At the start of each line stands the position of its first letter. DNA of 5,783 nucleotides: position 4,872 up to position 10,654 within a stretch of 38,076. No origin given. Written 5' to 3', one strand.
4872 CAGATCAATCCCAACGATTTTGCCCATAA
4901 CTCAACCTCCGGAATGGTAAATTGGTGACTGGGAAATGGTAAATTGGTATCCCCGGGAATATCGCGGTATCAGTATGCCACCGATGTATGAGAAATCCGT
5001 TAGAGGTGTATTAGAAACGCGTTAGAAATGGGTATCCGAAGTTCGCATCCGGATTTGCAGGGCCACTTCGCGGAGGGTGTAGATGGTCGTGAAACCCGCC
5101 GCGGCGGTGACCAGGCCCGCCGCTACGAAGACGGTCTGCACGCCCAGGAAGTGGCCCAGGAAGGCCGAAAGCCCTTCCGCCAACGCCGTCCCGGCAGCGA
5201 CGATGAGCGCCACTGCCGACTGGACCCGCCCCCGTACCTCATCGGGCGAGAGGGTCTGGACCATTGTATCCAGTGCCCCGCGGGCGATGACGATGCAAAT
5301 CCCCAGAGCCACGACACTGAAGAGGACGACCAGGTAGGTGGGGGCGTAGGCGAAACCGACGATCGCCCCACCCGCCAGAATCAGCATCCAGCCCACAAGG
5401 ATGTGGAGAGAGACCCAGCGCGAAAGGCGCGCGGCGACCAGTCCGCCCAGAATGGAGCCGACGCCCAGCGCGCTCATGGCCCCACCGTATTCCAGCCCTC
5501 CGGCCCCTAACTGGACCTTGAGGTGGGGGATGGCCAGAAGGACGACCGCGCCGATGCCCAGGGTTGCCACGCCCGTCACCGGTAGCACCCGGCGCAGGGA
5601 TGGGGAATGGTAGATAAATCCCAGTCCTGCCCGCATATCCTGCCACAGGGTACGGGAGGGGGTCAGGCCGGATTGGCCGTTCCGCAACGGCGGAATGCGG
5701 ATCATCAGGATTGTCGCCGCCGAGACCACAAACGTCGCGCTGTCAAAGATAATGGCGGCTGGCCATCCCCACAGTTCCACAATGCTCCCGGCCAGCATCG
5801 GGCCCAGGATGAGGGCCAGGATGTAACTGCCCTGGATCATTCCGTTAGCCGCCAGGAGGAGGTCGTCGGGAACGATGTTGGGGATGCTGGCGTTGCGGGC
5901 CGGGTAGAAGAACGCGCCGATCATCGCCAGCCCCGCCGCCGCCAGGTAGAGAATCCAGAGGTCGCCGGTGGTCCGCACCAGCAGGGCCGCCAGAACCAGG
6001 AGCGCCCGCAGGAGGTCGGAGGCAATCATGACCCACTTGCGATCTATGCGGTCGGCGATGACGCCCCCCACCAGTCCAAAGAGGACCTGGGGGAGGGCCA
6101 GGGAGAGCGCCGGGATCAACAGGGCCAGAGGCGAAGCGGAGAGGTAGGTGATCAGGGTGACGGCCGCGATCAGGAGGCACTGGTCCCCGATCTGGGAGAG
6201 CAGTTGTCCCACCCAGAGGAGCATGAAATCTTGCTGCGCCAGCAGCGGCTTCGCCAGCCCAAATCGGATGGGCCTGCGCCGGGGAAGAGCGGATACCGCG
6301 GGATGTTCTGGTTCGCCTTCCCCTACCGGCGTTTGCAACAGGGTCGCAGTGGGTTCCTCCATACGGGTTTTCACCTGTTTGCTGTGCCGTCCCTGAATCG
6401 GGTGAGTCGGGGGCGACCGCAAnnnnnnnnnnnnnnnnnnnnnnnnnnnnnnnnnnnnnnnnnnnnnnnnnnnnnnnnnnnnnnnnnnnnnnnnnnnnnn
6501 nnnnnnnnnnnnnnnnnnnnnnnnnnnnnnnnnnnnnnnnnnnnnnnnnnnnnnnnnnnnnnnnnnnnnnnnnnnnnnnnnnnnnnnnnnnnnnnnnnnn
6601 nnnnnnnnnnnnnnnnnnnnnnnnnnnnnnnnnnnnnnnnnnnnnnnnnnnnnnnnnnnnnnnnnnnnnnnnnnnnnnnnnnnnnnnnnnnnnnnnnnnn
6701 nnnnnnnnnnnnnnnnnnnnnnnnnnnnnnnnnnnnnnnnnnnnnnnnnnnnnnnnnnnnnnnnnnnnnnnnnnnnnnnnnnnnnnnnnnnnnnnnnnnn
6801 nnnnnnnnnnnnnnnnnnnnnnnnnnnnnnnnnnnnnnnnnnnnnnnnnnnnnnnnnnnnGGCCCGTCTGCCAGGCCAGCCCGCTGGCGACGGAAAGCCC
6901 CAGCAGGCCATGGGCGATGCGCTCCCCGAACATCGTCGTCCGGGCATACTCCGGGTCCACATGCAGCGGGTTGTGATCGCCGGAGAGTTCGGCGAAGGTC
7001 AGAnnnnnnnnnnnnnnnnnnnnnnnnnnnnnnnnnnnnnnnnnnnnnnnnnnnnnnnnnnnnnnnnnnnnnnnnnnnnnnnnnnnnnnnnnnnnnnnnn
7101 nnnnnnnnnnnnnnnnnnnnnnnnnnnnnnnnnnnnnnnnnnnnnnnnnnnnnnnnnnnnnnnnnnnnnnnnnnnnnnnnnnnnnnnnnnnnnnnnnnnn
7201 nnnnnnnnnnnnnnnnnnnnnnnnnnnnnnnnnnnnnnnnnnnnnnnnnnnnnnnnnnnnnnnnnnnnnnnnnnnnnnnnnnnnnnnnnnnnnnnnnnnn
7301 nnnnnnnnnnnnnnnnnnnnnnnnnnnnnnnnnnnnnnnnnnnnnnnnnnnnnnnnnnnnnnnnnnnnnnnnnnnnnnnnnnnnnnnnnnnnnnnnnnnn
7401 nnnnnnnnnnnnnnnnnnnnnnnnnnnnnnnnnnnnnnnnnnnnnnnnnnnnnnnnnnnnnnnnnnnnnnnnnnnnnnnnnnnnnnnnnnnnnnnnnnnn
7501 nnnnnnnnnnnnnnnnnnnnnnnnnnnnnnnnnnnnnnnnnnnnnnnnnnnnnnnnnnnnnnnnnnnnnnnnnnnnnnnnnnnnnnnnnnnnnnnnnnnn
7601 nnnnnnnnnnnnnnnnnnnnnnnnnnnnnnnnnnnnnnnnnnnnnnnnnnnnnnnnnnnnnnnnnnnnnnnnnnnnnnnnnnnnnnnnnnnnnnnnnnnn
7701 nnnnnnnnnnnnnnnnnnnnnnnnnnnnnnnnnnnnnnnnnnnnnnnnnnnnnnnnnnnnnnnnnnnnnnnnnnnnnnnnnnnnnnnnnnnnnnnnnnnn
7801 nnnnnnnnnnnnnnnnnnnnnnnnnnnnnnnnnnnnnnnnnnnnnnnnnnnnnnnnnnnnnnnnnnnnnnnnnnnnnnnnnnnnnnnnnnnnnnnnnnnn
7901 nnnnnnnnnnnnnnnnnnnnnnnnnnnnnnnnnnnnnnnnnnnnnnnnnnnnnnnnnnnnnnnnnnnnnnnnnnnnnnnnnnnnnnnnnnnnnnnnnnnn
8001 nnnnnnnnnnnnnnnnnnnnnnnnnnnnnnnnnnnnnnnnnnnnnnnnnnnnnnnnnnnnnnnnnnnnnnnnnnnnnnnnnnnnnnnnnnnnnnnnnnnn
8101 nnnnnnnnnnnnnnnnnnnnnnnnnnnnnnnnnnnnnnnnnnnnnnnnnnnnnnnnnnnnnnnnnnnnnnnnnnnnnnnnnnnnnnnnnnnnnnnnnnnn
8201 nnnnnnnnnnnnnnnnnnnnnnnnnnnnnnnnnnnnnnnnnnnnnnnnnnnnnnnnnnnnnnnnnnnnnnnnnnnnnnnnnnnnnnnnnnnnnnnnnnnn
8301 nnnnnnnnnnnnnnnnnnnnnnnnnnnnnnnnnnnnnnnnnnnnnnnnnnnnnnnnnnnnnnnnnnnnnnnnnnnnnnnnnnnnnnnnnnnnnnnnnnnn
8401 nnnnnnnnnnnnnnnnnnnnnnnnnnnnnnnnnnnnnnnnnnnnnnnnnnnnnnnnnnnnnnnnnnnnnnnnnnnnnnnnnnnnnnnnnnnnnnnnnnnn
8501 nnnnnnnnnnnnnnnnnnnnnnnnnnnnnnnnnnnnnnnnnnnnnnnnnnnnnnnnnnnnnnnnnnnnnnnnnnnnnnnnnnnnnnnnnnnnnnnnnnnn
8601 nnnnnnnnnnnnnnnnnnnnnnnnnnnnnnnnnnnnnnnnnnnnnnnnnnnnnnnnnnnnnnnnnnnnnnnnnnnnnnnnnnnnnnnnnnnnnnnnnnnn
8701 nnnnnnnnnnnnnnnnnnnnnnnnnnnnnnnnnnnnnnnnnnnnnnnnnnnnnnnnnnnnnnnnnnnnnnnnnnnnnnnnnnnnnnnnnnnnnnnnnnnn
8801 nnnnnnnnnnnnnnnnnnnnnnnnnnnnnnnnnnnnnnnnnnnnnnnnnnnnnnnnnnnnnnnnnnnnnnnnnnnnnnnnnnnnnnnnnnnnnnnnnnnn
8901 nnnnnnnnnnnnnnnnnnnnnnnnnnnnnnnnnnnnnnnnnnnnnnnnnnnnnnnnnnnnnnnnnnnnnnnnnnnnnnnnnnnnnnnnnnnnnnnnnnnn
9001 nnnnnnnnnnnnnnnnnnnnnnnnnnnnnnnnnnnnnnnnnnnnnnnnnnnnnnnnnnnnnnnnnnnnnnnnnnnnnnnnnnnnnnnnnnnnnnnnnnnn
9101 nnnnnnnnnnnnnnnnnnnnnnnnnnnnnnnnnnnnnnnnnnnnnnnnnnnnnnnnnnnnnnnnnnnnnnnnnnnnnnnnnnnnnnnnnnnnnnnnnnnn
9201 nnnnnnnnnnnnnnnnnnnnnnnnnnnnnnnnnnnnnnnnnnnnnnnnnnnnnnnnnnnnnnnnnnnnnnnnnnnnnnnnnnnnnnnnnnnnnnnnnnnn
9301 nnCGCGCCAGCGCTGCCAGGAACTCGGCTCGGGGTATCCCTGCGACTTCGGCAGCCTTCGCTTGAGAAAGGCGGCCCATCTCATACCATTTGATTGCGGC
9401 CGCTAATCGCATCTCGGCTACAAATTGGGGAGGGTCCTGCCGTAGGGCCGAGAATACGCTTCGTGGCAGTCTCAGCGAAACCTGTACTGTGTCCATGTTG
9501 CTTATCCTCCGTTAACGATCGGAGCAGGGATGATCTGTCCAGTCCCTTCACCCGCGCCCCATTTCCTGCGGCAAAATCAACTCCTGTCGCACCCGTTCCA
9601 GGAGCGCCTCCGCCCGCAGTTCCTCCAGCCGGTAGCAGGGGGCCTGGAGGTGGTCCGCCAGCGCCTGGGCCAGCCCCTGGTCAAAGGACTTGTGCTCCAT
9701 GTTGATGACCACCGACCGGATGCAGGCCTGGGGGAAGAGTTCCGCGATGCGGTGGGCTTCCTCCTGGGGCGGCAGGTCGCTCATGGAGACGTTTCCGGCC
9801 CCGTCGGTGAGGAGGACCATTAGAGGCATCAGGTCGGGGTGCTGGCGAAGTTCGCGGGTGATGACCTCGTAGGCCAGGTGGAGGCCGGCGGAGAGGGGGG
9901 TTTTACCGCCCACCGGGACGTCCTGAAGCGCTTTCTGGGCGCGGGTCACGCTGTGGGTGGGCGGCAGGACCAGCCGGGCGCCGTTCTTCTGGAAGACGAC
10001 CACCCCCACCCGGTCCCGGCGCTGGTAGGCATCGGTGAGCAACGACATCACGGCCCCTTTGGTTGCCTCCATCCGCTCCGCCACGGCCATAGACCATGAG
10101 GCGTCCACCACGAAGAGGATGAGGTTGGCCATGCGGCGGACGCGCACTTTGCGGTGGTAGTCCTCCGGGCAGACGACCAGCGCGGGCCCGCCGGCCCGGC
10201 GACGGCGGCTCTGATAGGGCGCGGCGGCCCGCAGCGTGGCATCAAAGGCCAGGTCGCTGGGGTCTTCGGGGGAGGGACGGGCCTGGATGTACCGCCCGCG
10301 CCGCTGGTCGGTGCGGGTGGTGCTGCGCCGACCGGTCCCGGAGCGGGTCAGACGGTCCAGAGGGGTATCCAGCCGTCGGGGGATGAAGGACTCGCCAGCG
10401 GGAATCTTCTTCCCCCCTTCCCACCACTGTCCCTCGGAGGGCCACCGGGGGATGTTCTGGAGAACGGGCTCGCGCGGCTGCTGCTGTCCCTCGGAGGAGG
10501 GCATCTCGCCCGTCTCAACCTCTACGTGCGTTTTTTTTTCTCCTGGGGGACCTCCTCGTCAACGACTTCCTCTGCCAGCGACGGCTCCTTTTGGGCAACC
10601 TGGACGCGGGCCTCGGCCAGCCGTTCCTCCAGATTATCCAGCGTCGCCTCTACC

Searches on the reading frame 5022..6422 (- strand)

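Call 76: search_protein_families(library=pfam, proteins=[window:5022-6422:-], max_evalue=0.00001)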
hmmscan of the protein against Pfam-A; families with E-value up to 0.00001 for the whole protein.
window:5022-6422:- (466 aa): 2 families
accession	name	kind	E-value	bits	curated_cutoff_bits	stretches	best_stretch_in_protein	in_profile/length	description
PF07690.21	MFS_1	-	3.1e-39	135.3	33.4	2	69-415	1-346/347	Major Facilitator Superfamily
PF05977.19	MFS_3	-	4.1e-31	108.5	27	1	61-445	7-389/524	Transmembrane secretion effector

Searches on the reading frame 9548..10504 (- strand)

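Call 76: search_protein_families(library=pfam, proteins=[window:9548-10504:-], max_evalue=0.00001)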
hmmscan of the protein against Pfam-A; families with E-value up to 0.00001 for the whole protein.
window:9548-10504:- (318 aa): 3 families
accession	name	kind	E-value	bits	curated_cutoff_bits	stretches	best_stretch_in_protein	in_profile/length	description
PF13519.12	VWA_2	-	3.3e-13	50.6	27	1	129-235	1-106/107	von Willebrand factor type A domain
PF00092.34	VWA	-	2.4e-09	38.1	23.8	1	129-252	2-126/174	von Willebrand factor type A domain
PF05762.20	VWA_CoxE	-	1.5e-06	28.3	26.4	1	63-288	10-205/222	VWA domain containing CoxE-like protein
